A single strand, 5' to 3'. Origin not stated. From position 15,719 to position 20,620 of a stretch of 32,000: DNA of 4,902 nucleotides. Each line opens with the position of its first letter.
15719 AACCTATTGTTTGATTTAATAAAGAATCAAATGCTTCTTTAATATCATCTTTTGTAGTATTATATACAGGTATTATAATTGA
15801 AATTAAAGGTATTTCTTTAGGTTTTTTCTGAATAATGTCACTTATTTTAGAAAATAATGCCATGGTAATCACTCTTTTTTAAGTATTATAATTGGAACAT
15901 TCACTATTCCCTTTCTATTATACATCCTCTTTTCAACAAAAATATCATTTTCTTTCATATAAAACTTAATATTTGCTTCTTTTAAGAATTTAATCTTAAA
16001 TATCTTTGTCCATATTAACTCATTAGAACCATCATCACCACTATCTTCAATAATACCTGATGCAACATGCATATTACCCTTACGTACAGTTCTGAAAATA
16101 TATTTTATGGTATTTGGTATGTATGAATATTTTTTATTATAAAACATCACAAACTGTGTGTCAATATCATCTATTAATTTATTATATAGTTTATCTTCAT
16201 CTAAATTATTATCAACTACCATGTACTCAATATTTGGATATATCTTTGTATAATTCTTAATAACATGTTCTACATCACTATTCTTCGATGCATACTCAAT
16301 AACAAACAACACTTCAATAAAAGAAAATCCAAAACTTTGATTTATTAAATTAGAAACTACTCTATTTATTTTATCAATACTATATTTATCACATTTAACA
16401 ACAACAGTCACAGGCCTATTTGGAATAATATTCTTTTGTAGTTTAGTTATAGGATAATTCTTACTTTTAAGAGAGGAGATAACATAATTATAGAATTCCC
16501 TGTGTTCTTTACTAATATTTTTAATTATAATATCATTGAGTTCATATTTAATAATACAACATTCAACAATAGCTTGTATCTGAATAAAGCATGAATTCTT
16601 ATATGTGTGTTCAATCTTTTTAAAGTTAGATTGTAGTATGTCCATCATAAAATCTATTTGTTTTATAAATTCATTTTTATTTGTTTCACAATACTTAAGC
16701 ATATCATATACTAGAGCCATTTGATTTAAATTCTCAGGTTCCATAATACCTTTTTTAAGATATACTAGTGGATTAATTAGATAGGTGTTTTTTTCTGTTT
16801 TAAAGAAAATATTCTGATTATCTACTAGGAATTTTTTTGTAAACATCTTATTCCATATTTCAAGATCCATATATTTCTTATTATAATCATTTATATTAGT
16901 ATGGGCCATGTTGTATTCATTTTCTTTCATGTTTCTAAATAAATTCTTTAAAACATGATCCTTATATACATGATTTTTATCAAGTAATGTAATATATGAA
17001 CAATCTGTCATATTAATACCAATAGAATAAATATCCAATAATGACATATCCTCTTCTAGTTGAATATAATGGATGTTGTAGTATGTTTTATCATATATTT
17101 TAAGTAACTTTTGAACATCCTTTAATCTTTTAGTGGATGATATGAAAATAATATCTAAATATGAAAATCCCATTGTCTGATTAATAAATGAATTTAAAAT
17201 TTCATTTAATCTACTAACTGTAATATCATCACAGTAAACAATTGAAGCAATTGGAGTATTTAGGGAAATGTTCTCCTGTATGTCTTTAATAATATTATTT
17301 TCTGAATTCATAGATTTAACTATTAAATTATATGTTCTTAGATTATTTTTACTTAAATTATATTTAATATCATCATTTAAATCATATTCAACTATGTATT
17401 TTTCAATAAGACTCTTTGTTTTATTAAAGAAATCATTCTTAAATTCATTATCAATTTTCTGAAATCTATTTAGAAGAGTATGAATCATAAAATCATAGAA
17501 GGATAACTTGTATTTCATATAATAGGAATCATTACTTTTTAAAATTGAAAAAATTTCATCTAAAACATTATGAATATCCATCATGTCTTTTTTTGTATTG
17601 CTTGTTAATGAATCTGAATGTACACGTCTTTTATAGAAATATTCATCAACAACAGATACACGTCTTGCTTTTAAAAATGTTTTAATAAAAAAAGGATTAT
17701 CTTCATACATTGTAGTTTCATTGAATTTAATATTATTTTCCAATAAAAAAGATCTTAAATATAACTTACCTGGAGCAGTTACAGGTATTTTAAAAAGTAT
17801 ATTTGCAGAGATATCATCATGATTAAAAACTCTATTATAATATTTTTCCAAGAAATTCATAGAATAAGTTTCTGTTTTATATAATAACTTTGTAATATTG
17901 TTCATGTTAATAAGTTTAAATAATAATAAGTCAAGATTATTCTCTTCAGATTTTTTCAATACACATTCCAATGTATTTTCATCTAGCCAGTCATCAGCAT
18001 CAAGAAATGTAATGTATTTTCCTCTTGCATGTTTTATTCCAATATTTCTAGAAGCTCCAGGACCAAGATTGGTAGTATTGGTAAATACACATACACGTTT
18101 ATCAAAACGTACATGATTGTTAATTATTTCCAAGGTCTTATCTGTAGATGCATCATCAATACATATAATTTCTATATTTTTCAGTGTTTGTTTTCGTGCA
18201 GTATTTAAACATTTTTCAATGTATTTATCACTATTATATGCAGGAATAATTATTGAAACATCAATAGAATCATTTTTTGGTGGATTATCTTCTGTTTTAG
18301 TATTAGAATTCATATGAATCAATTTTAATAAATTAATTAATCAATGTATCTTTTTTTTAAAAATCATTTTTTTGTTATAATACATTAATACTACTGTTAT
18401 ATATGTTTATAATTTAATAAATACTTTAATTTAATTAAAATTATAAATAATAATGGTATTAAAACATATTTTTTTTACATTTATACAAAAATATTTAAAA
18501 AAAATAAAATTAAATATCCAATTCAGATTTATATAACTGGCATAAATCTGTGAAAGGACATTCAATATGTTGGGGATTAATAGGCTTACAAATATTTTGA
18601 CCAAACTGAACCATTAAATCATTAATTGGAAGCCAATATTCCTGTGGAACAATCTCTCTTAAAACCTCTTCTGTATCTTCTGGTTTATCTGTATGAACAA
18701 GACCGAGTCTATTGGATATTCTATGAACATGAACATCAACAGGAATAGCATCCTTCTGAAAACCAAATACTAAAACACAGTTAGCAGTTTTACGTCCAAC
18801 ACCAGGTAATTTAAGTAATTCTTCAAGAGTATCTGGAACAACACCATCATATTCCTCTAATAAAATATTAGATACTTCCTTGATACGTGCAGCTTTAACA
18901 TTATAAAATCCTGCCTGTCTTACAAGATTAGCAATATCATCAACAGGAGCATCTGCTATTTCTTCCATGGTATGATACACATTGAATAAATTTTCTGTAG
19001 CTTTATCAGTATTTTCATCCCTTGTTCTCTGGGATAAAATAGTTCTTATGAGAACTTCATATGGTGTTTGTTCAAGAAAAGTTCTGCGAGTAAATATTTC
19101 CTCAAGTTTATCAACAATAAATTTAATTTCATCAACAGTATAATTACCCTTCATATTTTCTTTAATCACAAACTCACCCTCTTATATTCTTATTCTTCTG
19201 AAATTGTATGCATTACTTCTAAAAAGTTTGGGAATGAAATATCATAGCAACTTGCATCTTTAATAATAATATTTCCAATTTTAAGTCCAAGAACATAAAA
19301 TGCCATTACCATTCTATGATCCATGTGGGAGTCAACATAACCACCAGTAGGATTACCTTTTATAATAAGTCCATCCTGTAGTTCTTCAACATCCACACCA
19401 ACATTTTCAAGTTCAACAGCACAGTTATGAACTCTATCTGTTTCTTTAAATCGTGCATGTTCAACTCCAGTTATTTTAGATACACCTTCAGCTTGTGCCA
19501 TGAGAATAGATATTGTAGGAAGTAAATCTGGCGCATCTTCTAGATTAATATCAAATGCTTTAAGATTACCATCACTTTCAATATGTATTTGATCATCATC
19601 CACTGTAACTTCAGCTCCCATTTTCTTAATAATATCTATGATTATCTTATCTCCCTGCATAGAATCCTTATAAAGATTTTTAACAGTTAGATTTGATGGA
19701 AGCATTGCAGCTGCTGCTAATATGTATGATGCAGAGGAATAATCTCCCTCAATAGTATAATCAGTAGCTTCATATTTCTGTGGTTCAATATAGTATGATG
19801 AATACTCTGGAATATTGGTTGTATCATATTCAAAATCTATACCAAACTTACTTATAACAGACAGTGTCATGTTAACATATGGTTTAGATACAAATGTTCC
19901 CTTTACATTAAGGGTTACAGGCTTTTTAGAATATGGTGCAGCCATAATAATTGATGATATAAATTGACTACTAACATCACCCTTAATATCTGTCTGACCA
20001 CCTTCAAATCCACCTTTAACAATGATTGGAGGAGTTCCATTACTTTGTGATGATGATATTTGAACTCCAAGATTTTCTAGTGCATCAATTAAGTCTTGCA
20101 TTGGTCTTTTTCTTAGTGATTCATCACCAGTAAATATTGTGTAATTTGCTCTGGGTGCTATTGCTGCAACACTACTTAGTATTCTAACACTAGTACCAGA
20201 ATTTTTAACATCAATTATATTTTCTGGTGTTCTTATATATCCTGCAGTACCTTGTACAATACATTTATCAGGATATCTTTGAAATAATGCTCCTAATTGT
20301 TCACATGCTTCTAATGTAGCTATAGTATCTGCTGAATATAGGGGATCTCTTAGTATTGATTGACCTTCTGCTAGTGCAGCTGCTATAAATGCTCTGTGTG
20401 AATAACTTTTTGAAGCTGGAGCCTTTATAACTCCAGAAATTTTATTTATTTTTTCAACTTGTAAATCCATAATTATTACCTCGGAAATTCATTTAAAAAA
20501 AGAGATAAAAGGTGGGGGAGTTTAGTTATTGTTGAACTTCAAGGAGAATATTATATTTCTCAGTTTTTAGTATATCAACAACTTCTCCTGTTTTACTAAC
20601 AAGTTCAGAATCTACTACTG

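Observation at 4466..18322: Island of TM-less mega-glycosyltransferases with no export machinery, a coiled-coil protein and pseudo-GT modules: candidate cytoplasmic glycan assembly line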

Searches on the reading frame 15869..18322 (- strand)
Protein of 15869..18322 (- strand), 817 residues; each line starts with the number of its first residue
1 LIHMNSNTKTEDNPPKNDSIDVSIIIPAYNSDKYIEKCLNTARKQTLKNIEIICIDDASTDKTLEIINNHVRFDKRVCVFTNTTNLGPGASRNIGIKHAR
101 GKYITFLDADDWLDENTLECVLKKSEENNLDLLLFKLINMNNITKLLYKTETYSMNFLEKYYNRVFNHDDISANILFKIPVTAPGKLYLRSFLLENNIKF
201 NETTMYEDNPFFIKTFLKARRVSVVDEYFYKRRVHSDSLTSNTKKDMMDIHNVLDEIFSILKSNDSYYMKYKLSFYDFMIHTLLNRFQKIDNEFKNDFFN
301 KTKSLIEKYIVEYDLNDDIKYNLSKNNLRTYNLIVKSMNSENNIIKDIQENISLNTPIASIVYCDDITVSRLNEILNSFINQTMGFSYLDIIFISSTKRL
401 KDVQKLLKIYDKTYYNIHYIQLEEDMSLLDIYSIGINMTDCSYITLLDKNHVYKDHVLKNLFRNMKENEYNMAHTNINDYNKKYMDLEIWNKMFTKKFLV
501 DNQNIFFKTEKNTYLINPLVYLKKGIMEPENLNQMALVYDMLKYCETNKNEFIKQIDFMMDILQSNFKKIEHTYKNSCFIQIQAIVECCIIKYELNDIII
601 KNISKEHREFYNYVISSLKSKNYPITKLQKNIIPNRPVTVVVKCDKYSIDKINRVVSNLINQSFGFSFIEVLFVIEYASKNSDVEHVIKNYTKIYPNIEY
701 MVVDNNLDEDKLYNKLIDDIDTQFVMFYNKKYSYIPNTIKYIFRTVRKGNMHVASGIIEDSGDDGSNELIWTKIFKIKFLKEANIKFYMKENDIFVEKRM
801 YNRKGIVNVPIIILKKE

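Call 3: search_protein_families(library=pfam, proteins=[window:15869-18322:-], max_evalue=0.01)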
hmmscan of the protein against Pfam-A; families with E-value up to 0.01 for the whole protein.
window:15869-18322:- (817 aa): 5 families
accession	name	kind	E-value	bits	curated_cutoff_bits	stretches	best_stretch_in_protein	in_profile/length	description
PF00535.33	Glycos_transf_2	-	7.8e-51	172.8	23.3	2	23-164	1-134/168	Glycosyl transferase family 2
PF10111.15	Glyco_tranf_2_2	-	8.5e-16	58.7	27.3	1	23-128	1-109/276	Glycosyltransferase like family 2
PF13641.12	Glyco_tranf_2_3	-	7.6e-15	56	27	1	22-122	3-108/230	Glycosyltransferase like family 2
PF13704.12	Glyco_tranf_2_4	-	0.0012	19.8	27.5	1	30-115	2-86/98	Glycosyl transferase family 2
PF13632.12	Glyco_trans_2_3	-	0.0087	16.3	27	0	103-227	1-118/198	Glycosyl transferase family group 2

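Call 13: search_protein_families(library=ncbifam, proteins=[window:15869-18322:-], max_evalue=0.01)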
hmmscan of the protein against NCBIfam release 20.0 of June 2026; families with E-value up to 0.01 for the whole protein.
window:15869-18322:- (817 aa): 25 families
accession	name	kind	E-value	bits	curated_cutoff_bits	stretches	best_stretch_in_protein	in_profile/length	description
NF007482.0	PRK10073.1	equivalog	1.2e-30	106.7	423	2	17-132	3-117/334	glycosyltransferase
NF047683.1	TeichurnBiosyTuaG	equivalog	6.3e-30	104.6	400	2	21-130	7-116/252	teichuronic acid biosynthesis protein TuaG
TIGR03937.1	PgaC_IcaA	equivalog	1e-18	67.5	422.3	1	7-128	32-153/407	poly-beta-1,6-N-acetyl-D-glucosamine synthase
NF050050.1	ProtGlycPglI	equivalog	5.4e-18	65.4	500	1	22-143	4-126/306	GalNAc(5)-diNAcBac-PP-undecaprenol beta-1,3-glucosyltransferase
NF041875.1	EPS_EpsD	equivalog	6.6e-16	58.6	370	1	22-163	1-141/325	exopolysaccharide biosynthesis glycosyltransferase EpsD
TIGR04283.1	glyco_like_mftF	equivalog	4.1e-15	56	182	1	22-137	1-109/221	TIGR04283 family arsenosugar biosynthesis glycosyltransferase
NF053739.1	GlytfEpsEBac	equivalog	2.5e-13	49.6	450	1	22-119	3-101/265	glycosyltransferase EpsE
TIGR03965.1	mycofact_glyco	equivalog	5.7e-13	48.6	280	1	18-111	71-165/467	mycofactocin biosynthesis glycosyltransferase MftF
TIGR03111.1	glyc2_xrt_Gpos1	hypoth_equivalog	4.3e-12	45.6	363.95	1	7-129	36-160/439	TIGR03111 family XrtG-associated glycosyltransferase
NF038302.1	EPS_HpsE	equivalog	2.5e-11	43.1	300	1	20-116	1-102/307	hormogonium polysaccharide biosynthesis glycosyltransferase HpsE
NF007453.0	PRK10018.1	equivalog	8.1e-11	42.1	382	1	19-135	5-121/280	colanic acid biosynthesis glycosyltransferase WcaA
TIGR04017.1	WcaA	equivalog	1.9e-10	40.8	495.75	1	21-135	6-120/279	colanic acid biosynthesis glycosyltransferase WcaA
NF047588.1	GlcsyltransPgfSStrep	equivalog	2.4e-10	40.1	500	1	21-110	2-95/308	glycosyltransferase PgfS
NF041394.1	GtaseAglG_Halo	equivalog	1.4e-09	37.7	440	1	21-127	2-109/304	glucosyl-dolichyl phosphate glucuronosyltransferase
NF038299.1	EPS_HpsN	equivalog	3.5e-08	32.8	425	1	22-126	3-107/317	hormogonium polysaccharide biosynthesis glycosyltransferase HpsN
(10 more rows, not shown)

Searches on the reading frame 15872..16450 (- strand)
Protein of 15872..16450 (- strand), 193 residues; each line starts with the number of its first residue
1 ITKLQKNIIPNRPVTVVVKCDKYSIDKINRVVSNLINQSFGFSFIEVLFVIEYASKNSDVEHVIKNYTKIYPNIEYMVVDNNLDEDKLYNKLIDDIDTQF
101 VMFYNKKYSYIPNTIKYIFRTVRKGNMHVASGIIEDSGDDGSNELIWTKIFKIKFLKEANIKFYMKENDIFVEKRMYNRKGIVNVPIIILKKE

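Call 10: search_protein_families(library=pfam, max_evalue=1, proteins=[window:15872-16450:-])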
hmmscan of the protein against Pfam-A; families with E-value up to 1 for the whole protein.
seq(193 aa): 2 families
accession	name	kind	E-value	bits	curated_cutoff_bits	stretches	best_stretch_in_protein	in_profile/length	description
PF00535.33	Glycos_transf_2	-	0.00065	20.1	23.3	1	26-177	11-159/168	Glycosyl transferase family 2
PF08921.16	DUF1904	-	0.8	10.5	24.1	1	3-90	16-104/108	Domain of unknown function (DUF1904)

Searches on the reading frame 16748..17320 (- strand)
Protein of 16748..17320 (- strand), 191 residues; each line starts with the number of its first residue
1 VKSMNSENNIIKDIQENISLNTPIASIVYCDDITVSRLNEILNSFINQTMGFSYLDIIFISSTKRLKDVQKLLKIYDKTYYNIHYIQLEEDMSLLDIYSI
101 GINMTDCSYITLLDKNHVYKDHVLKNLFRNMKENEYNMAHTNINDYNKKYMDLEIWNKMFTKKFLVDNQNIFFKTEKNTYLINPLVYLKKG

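Call 10: search_protein_families(library=pfam, max_evalue=1, proteins=[window:16748-17320:-])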
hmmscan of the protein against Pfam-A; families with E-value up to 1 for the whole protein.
seq(191 aa): 3 families
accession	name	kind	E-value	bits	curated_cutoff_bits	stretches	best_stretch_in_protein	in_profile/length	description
PF00535.33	Glycos_transf_2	-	2.2e-08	34.7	23.3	1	37-178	12-156/168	Glycosyl transferase family 2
PF22614.2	Slo-like_RCK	-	0.01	15.9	24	1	27-147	6-112/119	Calcium-activated potassium channel slowpoke-like RCK domain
PF00483.29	NTP_transferase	-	0.029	14.4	21.2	1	40-138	32-131/245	Nucleotidyl transferase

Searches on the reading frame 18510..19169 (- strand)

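Call 4: search_protein_families(library=pfam, proteins=[window:18510-19169:-], max_evalue=0.001)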
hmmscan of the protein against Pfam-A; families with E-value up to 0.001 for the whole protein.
window:18510-19169:- (219 aa): 3 families
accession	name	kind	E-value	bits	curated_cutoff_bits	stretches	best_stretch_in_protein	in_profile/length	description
PF00730.31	HhH-GPD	-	3.3e-27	95.4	26.2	1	41-176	1-108/108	HhH-GPD superfamily base excision DNA repair protein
PF00633.29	HHH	-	1.7e-11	43.7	24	1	106-134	1-29/30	Helix-hairpin-helix motif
PF14520.12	HHH_5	-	0.00037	21.4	27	0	115-129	34-48/57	Helix-hairpin-helix domain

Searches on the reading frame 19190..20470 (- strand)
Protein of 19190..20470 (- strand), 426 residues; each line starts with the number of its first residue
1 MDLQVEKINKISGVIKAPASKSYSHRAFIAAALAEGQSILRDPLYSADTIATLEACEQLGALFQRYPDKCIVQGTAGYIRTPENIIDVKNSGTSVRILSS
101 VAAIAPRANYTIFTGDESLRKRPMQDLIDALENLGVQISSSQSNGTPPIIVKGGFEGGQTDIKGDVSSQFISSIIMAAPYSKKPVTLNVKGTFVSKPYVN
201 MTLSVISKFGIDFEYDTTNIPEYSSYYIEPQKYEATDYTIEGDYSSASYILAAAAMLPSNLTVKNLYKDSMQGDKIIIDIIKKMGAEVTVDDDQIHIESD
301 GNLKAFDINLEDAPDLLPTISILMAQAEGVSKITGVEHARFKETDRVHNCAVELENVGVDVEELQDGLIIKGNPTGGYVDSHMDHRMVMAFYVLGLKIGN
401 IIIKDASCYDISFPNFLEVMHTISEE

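Call 4: search_protein_families(library=pfam, proteins=[window:19190-20470:-], max_evalue=0.001)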
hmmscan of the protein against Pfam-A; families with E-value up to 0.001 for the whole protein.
window:19190-20470:- (426 aa): 1 family
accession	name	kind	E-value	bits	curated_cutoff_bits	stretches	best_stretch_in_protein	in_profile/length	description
PF00275.25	EPSP_synthase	-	2.6e-121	405.7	22.8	1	5-420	1-417/417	EPSP synthase (3-phosphoshikimate 1-carboxyvinyltransferase)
